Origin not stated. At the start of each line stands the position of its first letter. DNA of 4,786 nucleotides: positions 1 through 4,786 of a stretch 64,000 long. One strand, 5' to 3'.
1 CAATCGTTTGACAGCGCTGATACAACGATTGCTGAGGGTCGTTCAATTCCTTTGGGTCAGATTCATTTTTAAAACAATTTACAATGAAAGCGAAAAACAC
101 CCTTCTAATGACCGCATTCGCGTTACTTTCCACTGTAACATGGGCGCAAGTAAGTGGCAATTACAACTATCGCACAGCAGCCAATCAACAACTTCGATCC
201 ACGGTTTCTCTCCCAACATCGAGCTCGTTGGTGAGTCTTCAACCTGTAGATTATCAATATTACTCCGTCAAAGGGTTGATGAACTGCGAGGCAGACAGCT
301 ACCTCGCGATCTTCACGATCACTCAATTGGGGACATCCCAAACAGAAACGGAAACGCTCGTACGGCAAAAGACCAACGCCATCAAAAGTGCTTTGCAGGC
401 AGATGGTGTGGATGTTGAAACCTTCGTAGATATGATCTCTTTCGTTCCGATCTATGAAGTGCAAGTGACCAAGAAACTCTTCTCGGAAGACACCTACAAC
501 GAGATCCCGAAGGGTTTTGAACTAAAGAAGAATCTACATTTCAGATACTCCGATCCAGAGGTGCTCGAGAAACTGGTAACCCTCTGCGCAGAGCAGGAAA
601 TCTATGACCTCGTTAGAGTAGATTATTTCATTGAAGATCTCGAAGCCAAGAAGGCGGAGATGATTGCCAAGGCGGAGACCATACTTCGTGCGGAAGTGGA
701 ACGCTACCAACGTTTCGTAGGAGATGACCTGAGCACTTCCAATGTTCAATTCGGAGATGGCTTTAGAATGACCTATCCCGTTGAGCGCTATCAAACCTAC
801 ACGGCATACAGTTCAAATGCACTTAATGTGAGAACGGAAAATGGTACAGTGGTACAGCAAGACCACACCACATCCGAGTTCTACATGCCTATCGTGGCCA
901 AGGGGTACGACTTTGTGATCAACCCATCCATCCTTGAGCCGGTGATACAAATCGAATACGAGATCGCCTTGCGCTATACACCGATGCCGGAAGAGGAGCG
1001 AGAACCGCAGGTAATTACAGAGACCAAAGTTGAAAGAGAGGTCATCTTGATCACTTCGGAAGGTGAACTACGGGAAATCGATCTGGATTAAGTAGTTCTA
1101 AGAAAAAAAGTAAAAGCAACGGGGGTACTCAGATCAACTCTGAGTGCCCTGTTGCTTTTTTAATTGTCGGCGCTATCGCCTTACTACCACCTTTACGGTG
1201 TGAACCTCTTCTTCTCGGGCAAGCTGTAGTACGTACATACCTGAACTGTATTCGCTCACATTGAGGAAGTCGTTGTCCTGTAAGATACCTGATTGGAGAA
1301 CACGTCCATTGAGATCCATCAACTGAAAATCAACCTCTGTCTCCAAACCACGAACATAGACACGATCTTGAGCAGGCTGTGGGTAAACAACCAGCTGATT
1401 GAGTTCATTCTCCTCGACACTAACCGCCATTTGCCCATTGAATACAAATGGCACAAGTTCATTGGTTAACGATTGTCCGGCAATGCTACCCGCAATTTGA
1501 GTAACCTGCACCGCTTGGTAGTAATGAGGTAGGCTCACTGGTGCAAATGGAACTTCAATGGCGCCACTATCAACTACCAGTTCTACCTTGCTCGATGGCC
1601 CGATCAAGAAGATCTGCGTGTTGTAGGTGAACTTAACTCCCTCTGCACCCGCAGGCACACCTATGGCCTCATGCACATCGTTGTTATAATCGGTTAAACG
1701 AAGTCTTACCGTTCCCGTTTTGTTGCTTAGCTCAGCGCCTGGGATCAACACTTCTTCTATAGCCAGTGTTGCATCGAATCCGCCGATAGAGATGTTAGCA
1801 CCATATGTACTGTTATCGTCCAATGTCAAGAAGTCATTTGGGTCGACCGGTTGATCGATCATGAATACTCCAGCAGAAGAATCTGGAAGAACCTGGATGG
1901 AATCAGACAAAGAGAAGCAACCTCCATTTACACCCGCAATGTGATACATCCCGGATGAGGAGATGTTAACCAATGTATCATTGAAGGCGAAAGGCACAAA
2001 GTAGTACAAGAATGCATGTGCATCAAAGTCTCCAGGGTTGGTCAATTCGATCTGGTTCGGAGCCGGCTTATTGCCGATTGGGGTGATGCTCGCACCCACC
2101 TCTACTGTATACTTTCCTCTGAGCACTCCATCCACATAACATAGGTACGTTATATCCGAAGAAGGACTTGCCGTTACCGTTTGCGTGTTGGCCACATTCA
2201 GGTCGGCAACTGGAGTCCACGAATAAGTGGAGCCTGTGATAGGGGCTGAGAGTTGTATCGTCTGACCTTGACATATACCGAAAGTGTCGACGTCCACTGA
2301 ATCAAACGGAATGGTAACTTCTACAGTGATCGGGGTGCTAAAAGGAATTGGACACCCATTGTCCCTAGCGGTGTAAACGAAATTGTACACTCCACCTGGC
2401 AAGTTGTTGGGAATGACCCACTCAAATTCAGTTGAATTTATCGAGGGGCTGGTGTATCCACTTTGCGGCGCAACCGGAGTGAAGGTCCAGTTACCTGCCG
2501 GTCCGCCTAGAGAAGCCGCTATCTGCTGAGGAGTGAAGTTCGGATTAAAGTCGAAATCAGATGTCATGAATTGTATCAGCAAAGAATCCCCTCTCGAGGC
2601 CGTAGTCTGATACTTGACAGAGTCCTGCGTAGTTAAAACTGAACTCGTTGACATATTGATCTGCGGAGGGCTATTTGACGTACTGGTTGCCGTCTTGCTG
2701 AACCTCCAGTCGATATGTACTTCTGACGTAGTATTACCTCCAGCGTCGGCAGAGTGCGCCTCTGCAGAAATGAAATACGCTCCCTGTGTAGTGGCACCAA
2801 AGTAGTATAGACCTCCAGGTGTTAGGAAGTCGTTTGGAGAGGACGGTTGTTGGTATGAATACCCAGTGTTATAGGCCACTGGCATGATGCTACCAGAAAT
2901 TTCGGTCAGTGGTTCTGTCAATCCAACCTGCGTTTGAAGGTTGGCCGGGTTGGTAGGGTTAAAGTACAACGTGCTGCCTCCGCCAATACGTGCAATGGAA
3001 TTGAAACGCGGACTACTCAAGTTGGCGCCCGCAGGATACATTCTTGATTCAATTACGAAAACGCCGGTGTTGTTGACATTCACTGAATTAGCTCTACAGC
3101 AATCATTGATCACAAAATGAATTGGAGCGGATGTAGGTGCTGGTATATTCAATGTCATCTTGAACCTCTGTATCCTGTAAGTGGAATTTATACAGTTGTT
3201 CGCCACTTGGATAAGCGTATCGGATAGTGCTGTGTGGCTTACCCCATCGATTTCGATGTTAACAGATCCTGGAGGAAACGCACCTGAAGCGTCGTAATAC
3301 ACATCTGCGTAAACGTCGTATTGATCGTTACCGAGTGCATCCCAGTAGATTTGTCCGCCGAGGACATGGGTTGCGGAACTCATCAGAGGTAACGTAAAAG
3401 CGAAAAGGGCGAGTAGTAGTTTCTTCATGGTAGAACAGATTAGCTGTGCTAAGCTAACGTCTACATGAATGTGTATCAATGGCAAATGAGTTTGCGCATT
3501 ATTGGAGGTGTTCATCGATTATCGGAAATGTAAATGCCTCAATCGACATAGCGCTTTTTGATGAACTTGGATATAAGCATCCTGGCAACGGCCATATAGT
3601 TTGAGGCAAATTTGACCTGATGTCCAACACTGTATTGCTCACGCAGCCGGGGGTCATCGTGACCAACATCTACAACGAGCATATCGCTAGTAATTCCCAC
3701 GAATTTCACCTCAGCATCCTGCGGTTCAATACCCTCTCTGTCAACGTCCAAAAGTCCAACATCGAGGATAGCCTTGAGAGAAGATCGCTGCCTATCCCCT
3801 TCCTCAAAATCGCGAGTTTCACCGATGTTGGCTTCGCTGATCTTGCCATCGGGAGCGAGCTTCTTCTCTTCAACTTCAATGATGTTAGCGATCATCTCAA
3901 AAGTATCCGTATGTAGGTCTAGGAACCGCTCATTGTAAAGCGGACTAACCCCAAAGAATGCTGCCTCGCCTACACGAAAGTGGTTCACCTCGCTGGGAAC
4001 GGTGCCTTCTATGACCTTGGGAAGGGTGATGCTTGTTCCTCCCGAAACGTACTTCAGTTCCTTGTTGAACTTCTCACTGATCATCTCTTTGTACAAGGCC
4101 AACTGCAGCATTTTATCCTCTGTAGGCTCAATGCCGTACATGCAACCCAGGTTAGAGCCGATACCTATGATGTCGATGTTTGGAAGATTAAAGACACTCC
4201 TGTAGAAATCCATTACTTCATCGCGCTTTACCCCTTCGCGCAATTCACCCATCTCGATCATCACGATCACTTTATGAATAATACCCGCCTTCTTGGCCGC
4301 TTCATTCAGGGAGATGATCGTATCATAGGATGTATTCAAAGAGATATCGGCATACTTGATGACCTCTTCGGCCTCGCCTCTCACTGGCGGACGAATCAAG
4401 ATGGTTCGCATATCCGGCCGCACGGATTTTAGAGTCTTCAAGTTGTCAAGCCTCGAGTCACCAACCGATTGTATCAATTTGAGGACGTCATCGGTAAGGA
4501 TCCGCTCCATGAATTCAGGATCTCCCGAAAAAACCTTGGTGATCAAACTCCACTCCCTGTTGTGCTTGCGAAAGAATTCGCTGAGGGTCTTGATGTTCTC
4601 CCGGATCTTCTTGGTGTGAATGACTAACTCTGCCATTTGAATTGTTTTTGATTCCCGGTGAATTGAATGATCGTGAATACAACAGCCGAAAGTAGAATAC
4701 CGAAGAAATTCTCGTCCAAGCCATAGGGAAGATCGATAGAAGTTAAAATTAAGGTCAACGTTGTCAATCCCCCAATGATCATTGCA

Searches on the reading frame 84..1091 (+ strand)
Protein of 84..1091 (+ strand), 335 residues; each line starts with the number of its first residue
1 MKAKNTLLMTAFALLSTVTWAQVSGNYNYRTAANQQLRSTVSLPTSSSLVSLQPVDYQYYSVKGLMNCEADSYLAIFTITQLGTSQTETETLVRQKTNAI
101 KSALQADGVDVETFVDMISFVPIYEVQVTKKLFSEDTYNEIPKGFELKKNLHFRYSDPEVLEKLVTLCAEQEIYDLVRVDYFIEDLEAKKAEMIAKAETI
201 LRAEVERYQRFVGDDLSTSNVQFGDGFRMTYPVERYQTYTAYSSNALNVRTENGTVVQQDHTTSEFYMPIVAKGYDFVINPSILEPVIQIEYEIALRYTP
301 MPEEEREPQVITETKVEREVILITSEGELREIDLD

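Call 45: search_protein_families(library=pfam, proteins=[window:84-1091:+], max_evalue=0.0001)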
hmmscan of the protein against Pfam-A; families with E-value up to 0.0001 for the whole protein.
window:84-1091:+ (335 aa): 0 families

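Call 76: search_protein_families(library=pfam, proteins=[window:84-1091:+], max_evalue=0.01)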
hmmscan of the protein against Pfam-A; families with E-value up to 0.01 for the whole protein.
window:84-1091:+ (335 aa): 1 family
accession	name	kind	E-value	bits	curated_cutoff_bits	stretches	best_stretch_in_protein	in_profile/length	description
PF04402.19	SIMPL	-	0.00021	22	25.2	1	69-223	12-160/205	Protein of unknown function (DUF541)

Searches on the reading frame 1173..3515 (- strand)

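Call 45: search_protein_families(library=pfam, proteins=[window:1173-3515:-], max_evalue=0.0001)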
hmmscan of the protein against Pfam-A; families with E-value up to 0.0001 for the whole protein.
window:1173-3515:- (780 aa): 1 family
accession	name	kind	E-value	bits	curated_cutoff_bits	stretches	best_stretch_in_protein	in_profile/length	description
PF18962.6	Por_Secre_tail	-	1e-09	39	27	1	710-778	1-75/75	Secretion system C-terminal sorting domain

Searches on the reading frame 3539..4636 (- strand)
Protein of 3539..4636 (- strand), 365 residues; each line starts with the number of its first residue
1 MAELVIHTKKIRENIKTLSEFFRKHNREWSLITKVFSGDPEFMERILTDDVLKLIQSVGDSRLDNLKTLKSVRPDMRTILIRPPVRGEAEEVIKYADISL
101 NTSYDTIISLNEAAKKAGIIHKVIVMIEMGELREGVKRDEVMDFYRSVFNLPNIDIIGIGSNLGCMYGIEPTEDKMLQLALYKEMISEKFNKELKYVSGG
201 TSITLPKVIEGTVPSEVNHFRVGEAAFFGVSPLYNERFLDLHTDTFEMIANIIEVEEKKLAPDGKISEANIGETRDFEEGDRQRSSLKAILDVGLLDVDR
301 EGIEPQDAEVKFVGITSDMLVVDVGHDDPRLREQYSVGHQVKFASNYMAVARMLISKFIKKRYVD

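Call 45: search_protein_families(library=pfam, proteins=[window:3539-4636:-], max_evalue=0.0001)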
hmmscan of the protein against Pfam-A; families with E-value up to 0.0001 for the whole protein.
window:3539-4636:- (365 aa): 1 family
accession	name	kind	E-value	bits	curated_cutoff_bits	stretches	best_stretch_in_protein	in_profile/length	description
PF01168.26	Ala_racemase_N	-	4.7e-14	53.1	24.1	1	6-228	1-217/220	Alanine racemase, N-terminal domain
